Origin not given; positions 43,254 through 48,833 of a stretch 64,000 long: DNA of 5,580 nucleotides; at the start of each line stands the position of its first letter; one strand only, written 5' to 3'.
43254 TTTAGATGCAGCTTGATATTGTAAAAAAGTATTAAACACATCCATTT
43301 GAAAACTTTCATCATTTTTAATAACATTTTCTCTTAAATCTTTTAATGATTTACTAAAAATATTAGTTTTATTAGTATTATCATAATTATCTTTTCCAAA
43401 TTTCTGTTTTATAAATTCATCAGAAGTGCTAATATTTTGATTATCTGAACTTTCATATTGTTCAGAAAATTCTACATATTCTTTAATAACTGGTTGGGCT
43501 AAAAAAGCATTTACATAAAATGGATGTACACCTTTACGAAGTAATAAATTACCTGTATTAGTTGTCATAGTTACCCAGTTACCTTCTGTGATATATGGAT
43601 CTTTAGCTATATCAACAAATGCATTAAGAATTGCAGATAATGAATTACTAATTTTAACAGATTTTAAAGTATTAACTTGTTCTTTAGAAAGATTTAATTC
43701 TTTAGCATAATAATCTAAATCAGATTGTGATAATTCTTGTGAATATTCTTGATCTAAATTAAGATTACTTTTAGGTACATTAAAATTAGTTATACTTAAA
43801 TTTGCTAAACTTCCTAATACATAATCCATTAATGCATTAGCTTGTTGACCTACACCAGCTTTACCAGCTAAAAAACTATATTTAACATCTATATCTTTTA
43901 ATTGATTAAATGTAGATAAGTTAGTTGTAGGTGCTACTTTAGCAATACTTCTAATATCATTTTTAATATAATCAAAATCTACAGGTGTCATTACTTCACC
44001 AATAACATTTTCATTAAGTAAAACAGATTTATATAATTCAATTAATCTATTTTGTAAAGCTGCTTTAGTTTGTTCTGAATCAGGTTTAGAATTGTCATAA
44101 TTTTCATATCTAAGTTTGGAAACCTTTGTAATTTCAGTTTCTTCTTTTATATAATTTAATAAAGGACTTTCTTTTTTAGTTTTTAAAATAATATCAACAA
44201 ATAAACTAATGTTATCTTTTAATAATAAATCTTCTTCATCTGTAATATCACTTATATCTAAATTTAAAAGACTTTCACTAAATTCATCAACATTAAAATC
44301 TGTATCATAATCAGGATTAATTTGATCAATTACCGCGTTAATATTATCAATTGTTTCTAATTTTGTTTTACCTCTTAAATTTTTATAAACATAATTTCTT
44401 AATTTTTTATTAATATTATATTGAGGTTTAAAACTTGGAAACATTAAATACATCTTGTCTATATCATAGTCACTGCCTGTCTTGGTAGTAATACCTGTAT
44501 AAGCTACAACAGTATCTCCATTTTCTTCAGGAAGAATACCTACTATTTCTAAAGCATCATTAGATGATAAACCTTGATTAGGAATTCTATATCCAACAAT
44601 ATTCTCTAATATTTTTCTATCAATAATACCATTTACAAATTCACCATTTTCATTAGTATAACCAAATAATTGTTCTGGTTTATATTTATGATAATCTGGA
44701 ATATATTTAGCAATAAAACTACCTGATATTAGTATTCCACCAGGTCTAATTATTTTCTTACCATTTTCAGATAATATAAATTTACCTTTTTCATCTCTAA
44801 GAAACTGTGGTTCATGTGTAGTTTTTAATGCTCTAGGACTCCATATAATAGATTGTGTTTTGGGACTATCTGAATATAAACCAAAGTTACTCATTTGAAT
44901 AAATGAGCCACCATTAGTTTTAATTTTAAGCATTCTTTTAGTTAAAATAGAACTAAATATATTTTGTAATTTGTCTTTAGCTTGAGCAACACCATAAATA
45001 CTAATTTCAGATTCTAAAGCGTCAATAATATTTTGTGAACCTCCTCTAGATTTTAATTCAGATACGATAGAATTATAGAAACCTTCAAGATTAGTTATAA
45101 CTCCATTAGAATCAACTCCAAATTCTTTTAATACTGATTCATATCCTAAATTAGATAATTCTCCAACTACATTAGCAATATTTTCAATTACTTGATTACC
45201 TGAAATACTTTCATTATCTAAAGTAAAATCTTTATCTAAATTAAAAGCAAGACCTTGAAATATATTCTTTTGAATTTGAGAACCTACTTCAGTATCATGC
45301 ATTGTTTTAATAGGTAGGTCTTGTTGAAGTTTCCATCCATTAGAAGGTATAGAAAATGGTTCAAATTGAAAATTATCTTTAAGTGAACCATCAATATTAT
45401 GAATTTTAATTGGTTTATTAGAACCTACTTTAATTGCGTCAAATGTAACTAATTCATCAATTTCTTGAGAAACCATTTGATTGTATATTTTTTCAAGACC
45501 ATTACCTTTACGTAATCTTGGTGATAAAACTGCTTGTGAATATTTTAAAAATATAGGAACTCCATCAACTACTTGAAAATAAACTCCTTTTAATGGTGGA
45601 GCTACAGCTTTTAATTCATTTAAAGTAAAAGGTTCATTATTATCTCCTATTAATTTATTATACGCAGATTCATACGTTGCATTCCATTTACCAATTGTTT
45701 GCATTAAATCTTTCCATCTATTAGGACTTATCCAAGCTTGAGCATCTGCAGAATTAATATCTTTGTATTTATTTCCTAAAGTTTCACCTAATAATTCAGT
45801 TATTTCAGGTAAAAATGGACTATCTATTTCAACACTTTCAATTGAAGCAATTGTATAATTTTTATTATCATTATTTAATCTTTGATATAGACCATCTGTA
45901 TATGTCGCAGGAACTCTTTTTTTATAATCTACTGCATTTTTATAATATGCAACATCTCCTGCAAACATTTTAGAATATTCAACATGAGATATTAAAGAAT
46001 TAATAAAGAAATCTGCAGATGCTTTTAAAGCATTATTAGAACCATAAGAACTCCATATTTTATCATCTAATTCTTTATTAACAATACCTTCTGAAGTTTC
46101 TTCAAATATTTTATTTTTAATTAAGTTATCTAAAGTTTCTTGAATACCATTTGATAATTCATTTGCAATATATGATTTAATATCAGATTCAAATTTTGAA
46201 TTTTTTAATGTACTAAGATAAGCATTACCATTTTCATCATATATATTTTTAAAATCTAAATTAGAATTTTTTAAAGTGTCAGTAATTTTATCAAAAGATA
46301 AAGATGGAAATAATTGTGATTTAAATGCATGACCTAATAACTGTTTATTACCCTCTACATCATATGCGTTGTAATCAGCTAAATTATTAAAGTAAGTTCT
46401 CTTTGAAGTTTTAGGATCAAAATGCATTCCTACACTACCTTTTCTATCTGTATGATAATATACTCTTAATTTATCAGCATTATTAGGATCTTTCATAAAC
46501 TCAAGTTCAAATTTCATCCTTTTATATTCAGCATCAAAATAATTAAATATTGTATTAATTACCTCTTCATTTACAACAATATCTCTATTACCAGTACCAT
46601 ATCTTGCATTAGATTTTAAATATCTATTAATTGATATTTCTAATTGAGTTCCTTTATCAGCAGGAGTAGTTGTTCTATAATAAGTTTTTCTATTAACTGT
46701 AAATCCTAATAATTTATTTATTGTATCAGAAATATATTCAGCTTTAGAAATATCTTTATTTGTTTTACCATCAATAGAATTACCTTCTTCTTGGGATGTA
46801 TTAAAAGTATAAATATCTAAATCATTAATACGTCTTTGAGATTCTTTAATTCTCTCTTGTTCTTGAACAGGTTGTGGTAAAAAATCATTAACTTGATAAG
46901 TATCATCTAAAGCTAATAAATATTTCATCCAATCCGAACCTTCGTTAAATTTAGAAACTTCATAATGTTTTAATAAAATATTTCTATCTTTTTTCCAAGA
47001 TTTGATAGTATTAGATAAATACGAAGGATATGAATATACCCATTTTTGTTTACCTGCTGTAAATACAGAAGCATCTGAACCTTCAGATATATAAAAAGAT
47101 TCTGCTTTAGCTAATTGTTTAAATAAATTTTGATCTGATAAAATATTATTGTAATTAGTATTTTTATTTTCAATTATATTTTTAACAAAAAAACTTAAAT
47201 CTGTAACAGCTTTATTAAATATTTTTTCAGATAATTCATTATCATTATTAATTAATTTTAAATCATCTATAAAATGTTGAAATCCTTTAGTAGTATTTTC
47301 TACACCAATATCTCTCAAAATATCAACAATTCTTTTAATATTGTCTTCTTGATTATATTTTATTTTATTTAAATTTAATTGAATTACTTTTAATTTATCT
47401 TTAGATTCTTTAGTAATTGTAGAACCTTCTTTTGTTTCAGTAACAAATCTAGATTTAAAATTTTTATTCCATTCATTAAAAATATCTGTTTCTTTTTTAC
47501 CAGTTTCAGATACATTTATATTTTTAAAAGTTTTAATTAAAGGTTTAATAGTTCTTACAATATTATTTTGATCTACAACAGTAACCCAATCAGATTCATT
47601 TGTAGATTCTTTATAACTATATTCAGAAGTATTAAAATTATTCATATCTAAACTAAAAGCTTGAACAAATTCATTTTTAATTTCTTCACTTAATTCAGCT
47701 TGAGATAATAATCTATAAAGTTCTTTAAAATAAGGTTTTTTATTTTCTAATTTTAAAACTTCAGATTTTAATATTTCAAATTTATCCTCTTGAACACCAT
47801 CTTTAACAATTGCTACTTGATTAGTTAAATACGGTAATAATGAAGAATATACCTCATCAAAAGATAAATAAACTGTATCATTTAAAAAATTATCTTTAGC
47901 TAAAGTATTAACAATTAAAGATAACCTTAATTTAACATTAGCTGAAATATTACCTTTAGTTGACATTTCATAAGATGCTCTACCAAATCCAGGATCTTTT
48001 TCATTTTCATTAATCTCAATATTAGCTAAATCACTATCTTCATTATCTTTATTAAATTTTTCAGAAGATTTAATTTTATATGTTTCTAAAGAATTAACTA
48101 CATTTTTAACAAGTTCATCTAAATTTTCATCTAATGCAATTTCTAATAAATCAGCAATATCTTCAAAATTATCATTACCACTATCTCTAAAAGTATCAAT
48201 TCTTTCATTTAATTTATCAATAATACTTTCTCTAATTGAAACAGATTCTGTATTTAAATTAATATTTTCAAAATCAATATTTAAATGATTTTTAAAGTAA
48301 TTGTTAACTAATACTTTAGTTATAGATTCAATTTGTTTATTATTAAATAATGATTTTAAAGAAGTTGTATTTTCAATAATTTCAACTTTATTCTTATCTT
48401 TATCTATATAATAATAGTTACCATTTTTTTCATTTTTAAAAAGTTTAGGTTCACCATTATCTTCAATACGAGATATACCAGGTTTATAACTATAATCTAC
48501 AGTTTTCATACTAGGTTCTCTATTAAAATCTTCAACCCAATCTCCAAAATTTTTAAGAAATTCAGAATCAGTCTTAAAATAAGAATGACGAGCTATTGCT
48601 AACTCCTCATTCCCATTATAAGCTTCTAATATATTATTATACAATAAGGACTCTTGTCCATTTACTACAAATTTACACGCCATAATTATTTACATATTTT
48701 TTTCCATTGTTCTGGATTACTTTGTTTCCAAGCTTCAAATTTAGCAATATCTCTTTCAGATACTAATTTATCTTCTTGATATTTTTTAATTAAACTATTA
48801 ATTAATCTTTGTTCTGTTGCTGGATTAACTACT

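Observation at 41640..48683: Giant 2347 aa protein with a DYDID catalytic-type motif: candidate virion-packaged RNA polymerase, middle of three tandem giant genes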

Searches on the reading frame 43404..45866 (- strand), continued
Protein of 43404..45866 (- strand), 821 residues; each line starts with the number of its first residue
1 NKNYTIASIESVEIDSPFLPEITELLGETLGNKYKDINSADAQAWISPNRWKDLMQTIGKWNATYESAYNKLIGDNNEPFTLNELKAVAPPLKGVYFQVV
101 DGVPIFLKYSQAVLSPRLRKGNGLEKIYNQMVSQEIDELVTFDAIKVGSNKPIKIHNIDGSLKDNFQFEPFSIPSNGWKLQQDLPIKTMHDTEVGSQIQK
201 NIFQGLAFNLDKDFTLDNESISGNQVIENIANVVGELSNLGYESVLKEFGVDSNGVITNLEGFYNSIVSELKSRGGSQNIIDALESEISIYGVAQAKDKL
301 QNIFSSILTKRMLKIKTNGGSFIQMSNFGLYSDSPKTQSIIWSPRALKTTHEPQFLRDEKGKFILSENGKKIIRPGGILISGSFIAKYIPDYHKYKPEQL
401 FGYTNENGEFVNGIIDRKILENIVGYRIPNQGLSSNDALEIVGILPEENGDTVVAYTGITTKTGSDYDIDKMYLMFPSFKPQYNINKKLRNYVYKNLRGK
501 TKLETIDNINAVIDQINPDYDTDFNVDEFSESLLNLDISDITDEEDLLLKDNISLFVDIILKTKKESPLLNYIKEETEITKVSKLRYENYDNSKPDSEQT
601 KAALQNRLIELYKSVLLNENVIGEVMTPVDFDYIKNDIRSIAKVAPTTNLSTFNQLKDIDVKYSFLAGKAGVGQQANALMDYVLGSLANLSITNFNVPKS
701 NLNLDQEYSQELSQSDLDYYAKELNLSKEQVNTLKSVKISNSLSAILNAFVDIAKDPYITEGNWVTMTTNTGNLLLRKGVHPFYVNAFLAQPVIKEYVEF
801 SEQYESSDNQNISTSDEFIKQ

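Call 105: search_protein_representatives(protein=window:43404-45866:-)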
Query: 821 residues. Proteins with E-value up to 0.001 (for the whole library): 2045; up to 1e-10: 1406; up to 1e-30: 399. The best 150 are listed.
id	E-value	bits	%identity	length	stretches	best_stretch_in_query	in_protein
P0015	0.0e+00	1237.4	67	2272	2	1-821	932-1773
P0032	8.4e-249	844.9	81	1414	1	1-466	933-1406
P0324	2.7e-246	836.6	51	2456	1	4-820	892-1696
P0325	8.9e-240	815.1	60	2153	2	1-481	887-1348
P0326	3.0e-230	783.6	56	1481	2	3-484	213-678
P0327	4.3e-223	759.9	57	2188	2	3-485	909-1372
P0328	4.5e-215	733.4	55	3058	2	6-479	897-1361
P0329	1.3e-214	731.9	54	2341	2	4-498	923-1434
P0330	7.0e-213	726.1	56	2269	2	4-481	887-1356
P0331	5.2e-211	720.0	49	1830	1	1-813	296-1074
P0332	5.6e-211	719.8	51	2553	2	4-358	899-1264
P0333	8.0e-211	719.3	49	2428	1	4-795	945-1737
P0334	6.4e-210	716.3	49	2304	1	3-808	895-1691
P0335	2.1e-206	704.7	49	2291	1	3-809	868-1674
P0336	3.5e-205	700.7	49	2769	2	1-708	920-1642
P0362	3.0e-177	608.3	50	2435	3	1-482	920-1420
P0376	4.9e-155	534.8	46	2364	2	3-480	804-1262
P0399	3.6e-124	432.8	40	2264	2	19-478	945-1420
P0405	1.7e-119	417.3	41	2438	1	24-808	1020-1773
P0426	4.4e-105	369.7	39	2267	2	15-480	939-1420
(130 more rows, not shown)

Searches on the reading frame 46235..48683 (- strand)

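Call 34: search_protein_families(library=pfam, proteins=[window:46235-48683:-], max_evalue=0.05)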
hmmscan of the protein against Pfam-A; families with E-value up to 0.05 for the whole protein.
window:46235-48683:- (816 aa): 1 family
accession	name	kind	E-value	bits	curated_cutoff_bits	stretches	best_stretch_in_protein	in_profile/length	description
PF16468.10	DUF5049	-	0.021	15.1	28.7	0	156-195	3-42/57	Domain of unknown function (DUF5049)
